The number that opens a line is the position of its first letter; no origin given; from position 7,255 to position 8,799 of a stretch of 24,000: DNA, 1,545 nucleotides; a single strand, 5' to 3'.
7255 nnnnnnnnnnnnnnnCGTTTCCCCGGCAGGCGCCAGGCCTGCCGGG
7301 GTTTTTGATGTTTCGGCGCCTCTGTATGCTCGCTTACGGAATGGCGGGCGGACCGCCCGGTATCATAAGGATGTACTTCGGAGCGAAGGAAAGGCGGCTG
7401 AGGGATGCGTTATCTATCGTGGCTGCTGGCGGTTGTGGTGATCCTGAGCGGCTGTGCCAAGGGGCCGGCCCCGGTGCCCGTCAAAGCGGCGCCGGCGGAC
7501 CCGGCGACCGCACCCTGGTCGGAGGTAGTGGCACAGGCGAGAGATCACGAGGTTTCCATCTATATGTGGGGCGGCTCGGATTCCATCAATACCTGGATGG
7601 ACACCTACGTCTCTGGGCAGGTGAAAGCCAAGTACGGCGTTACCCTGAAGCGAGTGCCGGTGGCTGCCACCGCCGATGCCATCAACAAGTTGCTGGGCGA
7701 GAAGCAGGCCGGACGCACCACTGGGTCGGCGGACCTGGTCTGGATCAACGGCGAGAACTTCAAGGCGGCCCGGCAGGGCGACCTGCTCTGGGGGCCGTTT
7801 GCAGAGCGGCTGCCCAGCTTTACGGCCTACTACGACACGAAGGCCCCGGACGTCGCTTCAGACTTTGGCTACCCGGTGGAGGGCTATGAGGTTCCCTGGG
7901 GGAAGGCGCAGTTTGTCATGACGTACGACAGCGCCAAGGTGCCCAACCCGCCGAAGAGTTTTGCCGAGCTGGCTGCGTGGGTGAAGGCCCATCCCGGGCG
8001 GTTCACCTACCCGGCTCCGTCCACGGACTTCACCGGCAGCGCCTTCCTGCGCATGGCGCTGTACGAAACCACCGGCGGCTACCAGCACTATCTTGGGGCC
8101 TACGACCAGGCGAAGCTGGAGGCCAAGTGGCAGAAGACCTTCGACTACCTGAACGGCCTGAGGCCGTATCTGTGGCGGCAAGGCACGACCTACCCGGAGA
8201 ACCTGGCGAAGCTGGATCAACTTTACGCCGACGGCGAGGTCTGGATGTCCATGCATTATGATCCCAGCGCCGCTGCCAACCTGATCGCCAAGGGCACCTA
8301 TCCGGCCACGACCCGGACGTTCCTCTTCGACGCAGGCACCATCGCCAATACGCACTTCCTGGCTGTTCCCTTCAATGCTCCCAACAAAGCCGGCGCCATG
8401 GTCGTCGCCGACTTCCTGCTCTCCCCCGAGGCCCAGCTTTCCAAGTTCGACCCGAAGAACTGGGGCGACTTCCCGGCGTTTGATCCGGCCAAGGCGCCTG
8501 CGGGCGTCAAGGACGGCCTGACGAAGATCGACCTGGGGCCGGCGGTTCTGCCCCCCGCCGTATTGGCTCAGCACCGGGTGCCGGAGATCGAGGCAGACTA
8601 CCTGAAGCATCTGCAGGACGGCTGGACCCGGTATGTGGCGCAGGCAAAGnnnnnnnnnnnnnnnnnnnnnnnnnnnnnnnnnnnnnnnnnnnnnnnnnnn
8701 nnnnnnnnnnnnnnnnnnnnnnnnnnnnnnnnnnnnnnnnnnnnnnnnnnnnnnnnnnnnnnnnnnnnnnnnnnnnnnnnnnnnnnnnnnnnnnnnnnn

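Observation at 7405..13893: Seven-gene tightly coupled operon resembling the uncharacterised E. coli ynj neighbourhood (ynjB-C-D ... ynjF), next to a Sec-AhpD (ynjA-like)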

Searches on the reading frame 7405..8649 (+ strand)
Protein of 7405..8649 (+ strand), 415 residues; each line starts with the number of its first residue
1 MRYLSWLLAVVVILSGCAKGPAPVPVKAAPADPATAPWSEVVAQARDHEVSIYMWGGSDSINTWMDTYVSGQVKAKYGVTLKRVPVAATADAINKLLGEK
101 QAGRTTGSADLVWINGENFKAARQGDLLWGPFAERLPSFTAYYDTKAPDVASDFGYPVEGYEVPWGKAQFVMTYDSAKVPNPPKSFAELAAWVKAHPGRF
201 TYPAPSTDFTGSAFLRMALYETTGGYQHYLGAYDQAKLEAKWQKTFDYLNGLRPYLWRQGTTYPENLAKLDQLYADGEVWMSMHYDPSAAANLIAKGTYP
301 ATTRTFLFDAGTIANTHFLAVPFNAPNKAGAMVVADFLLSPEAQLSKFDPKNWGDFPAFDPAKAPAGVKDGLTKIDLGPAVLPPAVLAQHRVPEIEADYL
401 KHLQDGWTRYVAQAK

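Call 3: search_protein_families(library=pfam, proteins=[window:7405-8649:+], max_evalue=0.01)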
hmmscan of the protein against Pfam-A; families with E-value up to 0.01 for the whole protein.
window:7405-8649:+ (415 aa): 2 families
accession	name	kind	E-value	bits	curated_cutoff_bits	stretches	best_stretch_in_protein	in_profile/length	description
PF13416.11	SBP_bac_8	-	1.1e-27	98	27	1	74-370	7-273/279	Bacterial extracellular solute-binding protein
PF13343.11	SBP_bac_6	-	9e-05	22.5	24.6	1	139-365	30-226/245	Bacterial extracellular solute-binding protein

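Call 4: search_protein_families(library=ncbifam, proteins=[window:7405-8649:+], max_evalue=0.01)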
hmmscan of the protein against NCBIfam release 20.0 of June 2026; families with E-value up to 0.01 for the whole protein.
window:7405-8649:+ (415 aa): 3 families
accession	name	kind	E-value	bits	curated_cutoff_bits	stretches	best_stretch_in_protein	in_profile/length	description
NF008633.1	PRK11622.1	subfamily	1.3e-151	505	203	1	7-409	6-394/397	ABC transporter substrate-binding protein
TIGR01254.1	sfuA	subfamily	3.6e-05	23.2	93.4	1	169-345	107-257/306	thiamine ABC transporter substrate-binding protein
NF007048.0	PRK09501.1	equivalog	0.0031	16.5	582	1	273-343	217-283/348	spermidine/putrescine ABC transporter substrate-binding protein PotD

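Call 15: find_homologous_proteins(query=window:7405-8649:+, max_evalue=1e-20)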
Query window:7405-8649:+ (415 aa): 4237 proteins with E <= 1e-20 among 8000 candidates; the best 120 are listed.
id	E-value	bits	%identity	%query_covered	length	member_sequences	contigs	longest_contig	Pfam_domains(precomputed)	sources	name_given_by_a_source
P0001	9.1e-284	959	100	100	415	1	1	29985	PF13416.12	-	-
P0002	5.7e-215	733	78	97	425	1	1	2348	-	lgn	-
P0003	3.0e-214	730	75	100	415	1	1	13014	PF13416.12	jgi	jgi:putative spermidine/putrescine transport system substrate-binding protein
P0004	4.5e-212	723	76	97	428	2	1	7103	PF13416.12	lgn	-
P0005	9.4e-211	719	73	100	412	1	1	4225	PF13416.12,PF01547.31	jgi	-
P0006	1.4e-207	708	73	97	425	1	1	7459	PF13416.12,PF01547.31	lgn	-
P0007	1.8e-191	655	73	92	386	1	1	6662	PF13416.12,PF01547.31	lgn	-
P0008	4.1e-187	641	66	99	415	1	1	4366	PF13416.12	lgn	-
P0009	1.6e-171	589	64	95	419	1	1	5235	PF13416.12,PF01547.31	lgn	-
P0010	1.6e-162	560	63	91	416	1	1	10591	PF13416.12,PF01547.31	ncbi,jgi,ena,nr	ncbi:MAG TPA: ABC transporter substrate-binding protein [Symbiobacteriaceae bacterium]|nr:ABC transp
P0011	3.6e-159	549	60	98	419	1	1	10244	PF13416.12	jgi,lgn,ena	-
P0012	2.2e-154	533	58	98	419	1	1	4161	PF13416.12,PF01547.31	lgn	-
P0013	1.7e-152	527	77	69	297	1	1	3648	PF13416.12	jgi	jgi:putative spermidine/putrescine transport system substrate-binding protein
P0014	3.6e-152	526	59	96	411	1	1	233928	PF13416.12,PF01547.31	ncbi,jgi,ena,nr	ncbi:MAG TPA: ABC transporter substrate-binding protein [Symbiobacteriaceae bacterium]|nr:ABC transp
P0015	5.2e-152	525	57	98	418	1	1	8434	PF13416.12,PF01547.31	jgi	jgi:putative spermidine/putrescine transport system substrate-binding protein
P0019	2.3e-149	516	57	92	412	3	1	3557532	PF13416.12,PF01547.31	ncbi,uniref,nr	ncbi:ABC transporter substrate-binding protein [Anoxybacter fermentans]|uniref:ABC transporter subst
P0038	6.0e-144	499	54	98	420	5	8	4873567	PF13416.12,PF01547.31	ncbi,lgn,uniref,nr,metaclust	ncbi:ABC transporter substrate-binding protein [Desulfosporosinus meridiei]|uniref:ABC-type uncharac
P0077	1.3e-138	481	53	97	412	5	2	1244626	PF13416.12,PF01547.31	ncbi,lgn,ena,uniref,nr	ncbi:ABC transporter substrate-binding protein [Desulfitibacter alkalitolerans]|uniref:ABC transport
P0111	1.6e-135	471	53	97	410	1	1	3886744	PF13416.12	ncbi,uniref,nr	ncbi:ABC transporter substrate-binding protein [Salidesulfovibrio onnuriiensis]|uniref:ABC transport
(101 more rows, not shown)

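Call 16: search_solved_structures(query=window:7405-8649:+, max_evalue=0.01)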
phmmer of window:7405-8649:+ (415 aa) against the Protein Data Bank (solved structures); distinct sequences matched with E-value up to 0.01: 0.

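Call 18: find_related_loci(query=A1, collection=genome_contigs, flank=10000)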
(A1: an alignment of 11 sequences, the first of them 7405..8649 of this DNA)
Query A1 (415 aa) in genome_contigs; peptide patterns used: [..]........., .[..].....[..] (x = any residue, [..] = any of these).
599 stretches matched a pattern (row limit reached: there are more); 596 encode a relative of the query (tblastn E <= 1e-3); the best 80 are kept; 80 distinct loci.
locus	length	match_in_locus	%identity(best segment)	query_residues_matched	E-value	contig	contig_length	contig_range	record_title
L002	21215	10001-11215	49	4-413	1e-140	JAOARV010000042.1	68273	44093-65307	MAG: Marinisporobacter sp. isolate McD2.5 contig_44819, whole genome shotgun sequence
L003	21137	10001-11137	53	35-413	2e-139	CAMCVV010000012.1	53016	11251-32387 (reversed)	MAG: Paenibacillus alvei isolate ME-08apr19-84 genome assembly, contig: ME-08apr19-C1270, whole genome shotgun sequence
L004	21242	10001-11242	50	1-413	7e-139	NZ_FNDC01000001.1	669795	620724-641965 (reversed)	Planococcus glaciei strain CGMCC 1.6846, whole genome shotgun sequence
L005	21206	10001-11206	51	10-413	4e-138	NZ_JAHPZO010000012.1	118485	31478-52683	Planococcus sp. CP5-4_YE Contig_12, whole genome shotgun sequence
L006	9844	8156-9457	50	1-413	7e-138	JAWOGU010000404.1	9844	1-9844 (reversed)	MAG: Chloroflexota bacterium isolate CWP4-1.bin.112 k191_705099, whole genome shotgun sequence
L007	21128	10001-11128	53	38-413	1e-137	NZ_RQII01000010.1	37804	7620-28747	Planococcus koreensis strain 10704 P-KOREENSE._contig_10, whole genome shotgun sequence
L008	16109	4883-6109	49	1-413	7e-138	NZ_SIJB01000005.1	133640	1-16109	Chengkuizengella marina strain YPA3-1-1 contig5, whole genome shotgun sequence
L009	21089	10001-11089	55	50-413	1e-137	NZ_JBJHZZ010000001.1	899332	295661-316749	Candidatus Clostridium stratigraminis strain WILCCON 0185 NODE_1_length_899332_cov_201.290869, whole genome shotgun sequ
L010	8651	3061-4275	51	7-415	1e-136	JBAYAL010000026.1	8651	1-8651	MAG: Eubacteriales bacterium isolate SO_2016_CLC_T1_69 scaffold10161_PH3_Jul14_2016, whole genome shotgun sequence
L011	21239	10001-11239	49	3-413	1e-136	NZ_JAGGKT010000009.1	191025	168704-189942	Ammoniphilus resinae strain DSM 24738 Ga0454128_09, whole genome shotgun sequence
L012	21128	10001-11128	52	38-413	4e-136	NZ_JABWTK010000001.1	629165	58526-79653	Planococcus chinensis strain MB653 NODE_1_length_629165_cov_63.884947, whole genome shotgun sequence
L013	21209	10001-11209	51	9-413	5e-136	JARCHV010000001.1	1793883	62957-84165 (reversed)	Planococcus maritimus NODE_1_length_1793883_cov_55.205900, whole genome shotgun sequence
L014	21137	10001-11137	52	35-413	8e-136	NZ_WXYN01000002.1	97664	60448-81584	Planococcus soli strain c23 scaffold5, whole genome shotgun sequence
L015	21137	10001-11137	52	35-413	2e-135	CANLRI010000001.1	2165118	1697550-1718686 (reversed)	uncultured Planococcus sp. isolate 2-10-3Z.fasta genome assembly, contig: NODE_1, whole genome shotgun sequence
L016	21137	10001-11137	52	35-413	2e-135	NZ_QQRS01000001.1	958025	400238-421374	Planomicrobium okeanokoites strain IFO 12536 scaffold1, whole genome shotgun sequence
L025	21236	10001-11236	47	3-413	2e-132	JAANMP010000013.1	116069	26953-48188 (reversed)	Bacillus sp. MM2020_1 NODE_13_length_116069_cov_25.676140, whole genome shotgun sequence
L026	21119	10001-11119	53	38-413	6e-132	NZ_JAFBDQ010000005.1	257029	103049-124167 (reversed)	Halanaerobacter jeridensis strain DSM 23230 Ga0454029_05, whole genome shotgun sequence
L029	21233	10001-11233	47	7-412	3e-131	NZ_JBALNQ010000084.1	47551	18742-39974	Neobacillus niacini strain JJ211 JJ-211_contig_85, whole genome shotgun sequence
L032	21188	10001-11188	47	15-413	5e-130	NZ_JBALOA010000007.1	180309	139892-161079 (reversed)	Neobacillus drentensis strain JJ1737 JJ-1737_contig_7, whole genome shotgun sequence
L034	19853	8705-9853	51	28-413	1e-129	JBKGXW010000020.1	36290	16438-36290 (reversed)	MAG: Halanaerobiales bacterium isolate C1M08_10 NODE_406_length_36290_cov_23.508348, whole genome shotgun sequence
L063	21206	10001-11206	48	3-411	1e-123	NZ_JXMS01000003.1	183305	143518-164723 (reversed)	Halodesulfovibrio spirochaetisodalis strain JC271 contig3, whole genome shotgun sequence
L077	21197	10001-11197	49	7-411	2e-121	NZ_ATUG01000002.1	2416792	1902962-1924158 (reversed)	Desulfospira joergensenii DSM 10085 F608DRAFT_scaffold00002.2_C, whole genome shotgun sequence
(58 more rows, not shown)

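Call 24: search_protein_families(library=pfam, proteins=[L010:7032-8063:+, L005:5476-6573:-, L025:8988-9500:+, L063:11175-12272:+, L002:7863-9008:+, L011:8097-9257:+, L025:16070-17482:-, L032:17365-18102:-, L005:7262-9223:+, L011:7266-8030:+], max_evalue=0.001)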
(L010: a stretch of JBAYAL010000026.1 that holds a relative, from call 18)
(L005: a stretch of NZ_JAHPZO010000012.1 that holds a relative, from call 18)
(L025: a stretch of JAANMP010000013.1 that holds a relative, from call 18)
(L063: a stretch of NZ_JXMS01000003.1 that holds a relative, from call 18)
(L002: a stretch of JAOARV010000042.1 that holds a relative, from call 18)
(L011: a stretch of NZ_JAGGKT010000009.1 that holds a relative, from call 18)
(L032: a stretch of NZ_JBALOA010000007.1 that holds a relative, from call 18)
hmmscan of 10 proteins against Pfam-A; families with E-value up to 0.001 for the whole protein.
L010:7032-8063:+ (344 aa): 3 families
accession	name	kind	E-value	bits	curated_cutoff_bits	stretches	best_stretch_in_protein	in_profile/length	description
PF01636.29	APH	-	1.5e-18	67.9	23.2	1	36-254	2-218/239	Phosphotransferase enzyme family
PF01633.27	Choline_kinase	-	2.7e-12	47.1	29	1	51-309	20-278/300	Choline/ethanolamine kinase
PF03881.20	Fructosamin_kin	-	0.00029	20.6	22.4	1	39-139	25-120/288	Fructosamine kinase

L005:5476-6573:- (366 aa): 1 family
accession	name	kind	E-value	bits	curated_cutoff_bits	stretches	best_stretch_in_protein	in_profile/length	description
PF07992.20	Pyr_redox_2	-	2.8e-20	73.4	26.1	1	8-290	3-288/291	Pyridine nucleotide-disulphide oxidoreductase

L025:8988-9500:+ (171 aa): 1 family
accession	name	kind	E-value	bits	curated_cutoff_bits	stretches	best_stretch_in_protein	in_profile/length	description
PF07355.17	GRDB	-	1.9e-08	34.4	22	1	39-168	212-344/347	Glycine/sarcosine/betaine reductase selenoprotein B (GRDB)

L063:11175-12272:+ (366 aa): 1 family
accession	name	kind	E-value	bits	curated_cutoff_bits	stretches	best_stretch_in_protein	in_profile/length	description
PF01156.24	IU_nuc_hydro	-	2.6e-45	155.8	34.2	1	21-308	2-259/297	Inosine-uridine preferring nucleoside hydrolase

L002:7863-9008:+ (382 aa): 9 families
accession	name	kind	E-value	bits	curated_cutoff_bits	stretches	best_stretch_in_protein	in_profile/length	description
PF02754.22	CCG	-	2.2e-13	50.6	20.6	2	252-331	2-81/85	Cysteine-rich domain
PF13183.11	Fer4_8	-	2.1e-08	35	27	1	26-84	2-68/68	4Fe-4S dicluster domain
PF13534.11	Fer4_17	-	5.3e-07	30.5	22.2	1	29-85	2-61/61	4Fe-4S dicluster domain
PF13237.11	Fer4_10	-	4.5e-06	26.9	25.5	1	26-81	6-53/53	4Fe-4S dicluster domain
PF13187.11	Fer4_9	-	5.8e-06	26.7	27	1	28-83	1-50/52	4Fe-4S dicluster domain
PF12838.12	Fer4_7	-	2.4e-05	25.1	27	1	29-84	2-52/52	4Fe-4S dicluster domain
PF13484.11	Fer4_16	-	3.4e-05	25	30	0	21-41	45-65/66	4Fe-4S double cluster binding domain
PF14697.11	Fer4_21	-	0.00027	21.4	35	1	12-41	26-53/59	4Fe-4S dicluster domain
PF12837.12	Fer4_6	-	0.00051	20.3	25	0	68-83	7-22/24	4Fe-4S binding domain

L011:8097-9257:+ (387 aa): 1 family
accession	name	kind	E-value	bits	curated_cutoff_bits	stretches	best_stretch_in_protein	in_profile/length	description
PF09335.16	VTT_dom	-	1.5e-29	103.4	33.9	1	235-352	1-122/123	VTT domain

L025:16070-17482:- (471 aa): 3 families
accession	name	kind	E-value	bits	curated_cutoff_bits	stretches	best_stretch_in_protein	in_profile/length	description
PF02518.31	HATPase_c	-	1e-23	84.3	26.4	1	360-468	1-109/111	Histidine kinase-, DNA gyrase B-, and HSP90-like ATPase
PF00512.31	HisKA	-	4.1e-15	56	26.9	1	251-315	2-64/66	His Kinase A (phospho-acceptor) domain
PF00672.30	HAMP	-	7e-08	33.1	25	1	193-244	2-51/53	HAMP domain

L032:17365-18102:- (246 aa): 2 families
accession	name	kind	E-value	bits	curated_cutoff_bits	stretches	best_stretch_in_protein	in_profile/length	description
PF00072.30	Response_reg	-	1.6e-31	109.2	30.2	1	17-127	1-111/111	Response regulator receiver domain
PF00486.34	Trans_reg_C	-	7.6e-30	103.2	26.2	1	168-242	2-77/77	Transcriptional regulatory protein, C terminal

L005:7262-9223:+ (654 aa): 19 families
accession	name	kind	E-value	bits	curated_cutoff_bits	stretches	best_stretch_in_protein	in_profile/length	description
PF07992.20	Pyr_redox_2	-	1.3e-63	215.6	26.1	1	32-342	1-291/291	Pyridine nucleotide-disulphide oxidoreductase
PF07386.16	DUF1499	-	1.5e-29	103.1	22.6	1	534-640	2-110/114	Protein of unknown function (DUF1499)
PF02852.28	Pyr_redox_dim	-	2.1e-24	86.3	25.3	1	363-468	2-107/110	Pyridine nucleotide-disulphide oxidoreductase, dimerisation domain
PF00070.33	Pyr_redox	-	2.7e-17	63.5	22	1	193-266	2-77/82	Pyridine nucleotide-disulphide oxidoreductase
PF13738.12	Pyr_redox_3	-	8.2e-15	55.3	30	1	144-326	116-305/305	Pyridine nucleotide-disulphide oxidoreductase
PF13450.12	NAD_binding_8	-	6.5e-09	36.4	21.9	0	36-69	1-35/68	NAD(P)-binding Rossmann-like domain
PF01134.28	GIDA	-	1.7e-08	34.4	22.1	1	33-81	1-47/391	Glucose inhibited division protein A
PF03486.20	HI0933_like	-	2.9e-08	33.9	50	1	33-63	2-32/244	HI0933-like protein Rossmann domain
PF12831.13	FAD_oxidored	-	3.9e-08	33.4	27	1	33-74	1-43/416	FAD dependent oxidoreductase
PF01266.30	DAO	-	1.1e-07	32.2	27.9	1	33-71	1-40/353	FAD dependent oxidoreductase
PF01946.23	Thi4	-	2e-07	31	26.2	1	24-76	11-63/235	Thi4 family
PF00890.30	FAD_binding_2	-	3.2e-07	30.3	20.4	1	33-73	1-42/414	FAD binding domain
PF01262.27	AlaDh_PNT_C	-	1.2e-05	25.3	23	0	33-64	30-61/214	Alanine dehydrogenase/PNT, C-terminal domain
PF01494.25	FAD_binding_3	-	1.4e-05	24.9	22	0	194-226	5-37/349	FAD binding domain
PF02826.25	2-Hacid_dh_C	-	2.5e-05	24.2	25.1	0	182-227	28-73/178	D-isomer specific 2-hydroxyacid dehydrogenase, NAD binding domain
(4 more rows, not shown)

L011:7266-8030:+ (255 aa): 0 families

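Call 28: search_protein_families(library=ncbifam, proteins=[L011:7266-8030:+], max_evalue=0.001)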
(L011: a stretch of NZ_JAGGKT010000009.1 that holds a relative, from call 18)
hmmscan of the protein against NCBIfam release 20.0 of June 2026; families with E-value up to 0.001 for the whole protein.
L011:7266-8030:+ (255 aa): 1 family
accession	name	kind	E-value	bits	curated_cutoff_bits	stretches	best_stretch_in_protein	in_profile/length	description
NF040466.1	ydjY_domain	domain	3.1e-45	154.1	50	1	81-254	1-180/181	YdjY domain-containing protein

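Call 38: predict_structure(alignment_id=A2)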
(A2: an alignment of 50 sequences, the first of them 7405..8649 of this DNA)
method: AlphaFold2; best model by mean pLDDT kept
length: 415 residues; sequences in the alignment: 50
mean_pLDDT: 93.8   pTM: 0.88
mean pLDDT of the five models: 93.8, 92.7, 92.0, 91.7, 91.7
residues with pLDDT >= 90: 369; 70-90: 28; 50-70: 18; < 50: 0
segments of 3 or more residues with pLDDT < 50: none
pLDDT, mean of each block of 10 residues (from residue 1): 72 63 68 95 98 92 96 98 94 96 97 95 97 98 95 95 96 98 98 98 93 97 95 94 97 97 94 98 95 94 98 96 98 99 96 93 96 95 95 94 95 86
secondary structure, 60 per line:
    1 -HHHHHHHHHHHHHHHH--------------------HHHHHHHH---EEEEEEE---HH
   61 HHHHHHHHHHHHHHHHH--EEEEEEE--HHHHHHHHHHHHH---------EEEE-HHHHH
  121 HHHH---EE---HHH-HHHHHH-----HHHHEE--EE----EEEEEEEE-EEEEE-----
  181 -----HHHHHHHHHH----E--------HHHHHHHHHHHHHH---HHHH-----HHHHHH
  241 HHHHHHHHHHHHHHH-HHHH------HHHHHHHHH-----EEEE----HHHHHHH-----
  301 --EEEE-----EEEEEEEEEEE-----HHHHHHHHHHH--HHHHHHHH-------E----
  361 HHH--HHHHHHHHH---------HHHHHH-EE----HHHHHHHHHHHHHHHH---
elements in order: H2-17 H38-45 E49-55 H59-77 E80-86 H89-101 E111-114 H116-124 H137-142 H148-151 E162-169 E171-175 H186-195 H209-222 H226-229 H235-255 H257-260 H267-275 E281-284 H289-295 E303-306 E312-322 H328-338 H341-348 H366-374 H384-389 H397-412

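Call 42: fold_search(model_id=the predicted structure, library=pdb)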
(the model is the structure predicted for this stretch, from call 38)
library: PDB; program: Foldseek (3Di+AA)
matches with E <= 10: 1615; with E <= 0.001: 1000
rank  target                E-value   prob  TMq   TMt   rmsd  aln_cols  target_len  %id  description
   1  4r6y                  2.1e-17  1.00  0.61  0.79   4.6       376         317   16  Crystal structure of solute-binding protein stm0429 from salmonella enterica subsp. enterica serovar typhimurium str. lt (released 2014-09-10)
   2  4r72                  4.2e-15  1.00  0.58  0.74   6.3       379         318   15  Structure of the periplasmic binding protein AfuA from Actinobacillus pleuropneumoniae (apo form) (released 2015-08-12)
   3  4eqb_A                9.3e-15  1.00  0.61  0.76   4.6       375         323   16  1.5 Angstrom Crystal Structure of Spermidine/Putrescine ABC Transporter Substrate-Binding Protein PotD from Streptococ (released 2012-05-02)
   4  7xjn_C                1.0e-14  1.00  0.60  0.76   4.5       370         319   15  Structure of VcPotD1 in complex with norspermidine (released 2023-04-26)
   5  4r73_B                1.6e-14  1.00  0.60  0.75   4.4       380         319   14  Structure of the periplasmic binding protein AfuA from Actinobacillus pleuropneumoniae (endogenous glucose-6-phosphate (released 2015-08-12)
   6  2pt2                  1.6e-14  1.00  0.59  0.75   4.5       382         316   15  Structure of FutA1 with Iron(II) (released 2007-07-10)
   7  4gl0                  1.9e-14  1.00  0.59  0.73   4.9       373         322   14  Putative spermidine/putrescine ABC transporter from Listeria monocytogenes (released 2012-08-22)
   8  7xjm_C                2.3e-14  1.00  0.60  0.76   4.5       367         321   16  Structure of VcPotD1 in complex with spermidine (released 2023-04-26)
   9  8x1a                  3.6e-14  1.00  0.60  0.76   4.1       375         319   15  Crystal structure of periplasmic G6P binding protein VcA0625 (released 2024-04-17)
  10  2qry_D                4.7e-14  1.00  0.59  0.76   5.9       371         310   18  Periplasmic thiamin binding protein (released 2008-02-05)
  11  7f6r                  4.7e-14  1.00  0.60  0.72   6.4       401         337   15  Crystal structure of metal-citrate-binding mutant (S164A) protein (MctA) of ABC transporter in apo state (released 2021-12-01)
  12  7f6q                  4.7e-14  1.00  0.56  0.68   7.2       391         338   15  Crystal structure of metal-citrate-binding mutant (S79A) protein (MctA) of ABC transporter in apo state (released 2021-12-01)
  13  7xjm_D                5.9e-14  1.00  0.58  0.73   5.1       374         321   16  Structure of VcPotD1 in complex with spermidine (released 2023-04-26)
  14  4edp_A                8.3e-14  1.00  0.59  0.75   4.8       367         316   13  1.85 Angstrom resolution crystal structure of an ABC transporter from Clostridium perfringens ATCC 13124 (released 2012-04-11)
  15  3ttk_A                8.8e-14  1.00  0.57  0.68   5.6       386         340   14  Crystal structure of apo-SpuD (released 2012-03-28)
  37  2qry_C                4.0e-13  1.00  0.59  0.75   4.8       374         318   18  Periplasmic thiamin binding protein (released 2008-02-05)
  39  2qry_A                4.2e-13  1.00  0.58  0.75   6.0       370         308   18  Periplasmic thiamin binding protein (released 2008-02-05)
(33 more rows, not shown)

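Call 43: find_encoding_contigs(protein=P0111, flank=10000, max_places=2)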
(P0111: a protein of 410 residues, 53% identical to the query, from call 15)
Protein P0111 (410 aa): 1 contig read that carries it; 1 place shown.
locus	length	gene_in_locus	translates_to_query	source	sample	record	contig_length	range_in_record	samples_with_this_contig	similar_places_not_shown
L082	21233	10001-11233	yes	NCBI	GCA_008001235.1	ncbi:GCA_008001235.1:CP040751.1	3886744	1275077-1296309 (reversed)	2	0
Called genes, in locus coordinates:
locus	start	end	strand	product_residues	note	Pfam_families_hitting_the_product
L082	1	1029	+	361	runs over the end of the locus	PF11744:ALMT (weak), PF04632:FUSC, PF06081:ArAE_1, PF13515:FUSC_2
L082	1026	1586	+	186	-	PF27539:Y2318_C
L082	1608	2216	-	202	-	PF00702:Hydrolase, PF12710:HAD, PF13419:HAD_2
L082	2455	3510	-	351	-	PF03193:RsgA_GTPase, PF00005:ABC_tran, PF01926:MMR_HSR1 (weak)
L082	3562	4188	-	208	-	PF00881:Nitroreductase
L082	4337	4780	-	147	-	PF04074:DUF386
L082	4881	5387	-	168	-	-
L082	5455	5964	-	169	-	-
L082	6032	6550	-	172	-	-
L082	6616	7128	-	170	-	-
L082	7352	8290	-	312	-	PF00532:Peripla_BP_1, PF13407:Peripla_BP_4, PF13377:Peripla_BP_3 (faint)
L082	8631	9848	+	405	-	PF00291:PALP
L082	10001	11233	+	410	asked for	PF13416:SBP_bac_8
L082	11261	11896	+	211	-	-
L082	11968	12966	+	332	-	PF01156:IU_nuc_hydro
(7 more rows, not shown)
